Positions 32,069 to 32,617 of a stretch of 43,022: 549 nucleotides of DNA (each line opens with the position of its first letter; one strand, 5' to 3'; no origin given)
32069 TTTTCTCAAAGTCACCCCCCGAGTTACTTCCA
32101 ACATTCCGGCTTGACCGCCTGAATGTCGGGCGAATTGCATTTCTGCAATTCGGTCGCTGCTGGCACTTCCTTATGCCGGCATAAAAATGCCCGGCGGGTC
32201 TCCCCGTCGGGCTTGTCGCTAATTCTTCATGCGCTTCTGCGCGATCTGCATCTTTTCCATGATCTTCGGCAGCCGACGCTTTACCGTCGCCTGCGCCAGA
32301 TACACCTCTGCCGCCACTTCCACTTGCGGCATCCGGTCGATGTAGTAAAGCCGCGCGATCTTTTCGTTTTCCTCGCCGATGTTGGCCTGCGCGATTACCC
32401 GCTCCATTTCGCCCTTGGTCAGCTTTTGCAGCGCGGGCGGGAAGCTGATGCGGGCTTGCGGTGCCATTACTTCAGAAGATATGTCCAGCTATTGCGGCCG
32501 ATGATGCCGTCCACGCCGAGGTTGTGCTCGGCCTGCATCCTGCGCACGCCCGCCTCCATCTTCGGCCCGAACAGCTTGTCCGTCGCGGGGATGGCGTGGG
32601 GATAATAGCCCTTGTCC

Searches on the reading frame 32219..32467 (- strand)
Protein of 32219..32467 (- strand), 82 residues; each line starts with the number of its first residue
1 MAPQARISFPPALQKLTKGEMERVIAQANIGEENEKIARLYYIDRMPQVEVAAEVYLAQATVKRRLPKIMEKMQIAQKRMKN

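Call 8: search_protein_families(library=pfam, proteins=[window:32219-32467:-], max_evalue=0.01)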
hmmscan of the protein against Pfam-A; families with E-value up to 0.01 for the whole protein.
window:32219-32467:- (82 aa): 2 families
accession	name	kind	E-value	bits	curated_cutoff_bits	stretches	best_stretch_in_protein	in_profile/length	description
PF00196.25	GerE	-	0.0015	18.6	23.5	0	50-78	22-50/57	Bacterial regulatory proteins, luxR family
PF04545.22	Sigma70_r4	-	0.0017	18.2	24.1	1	37-73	12-48/50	Sigma-70, region 4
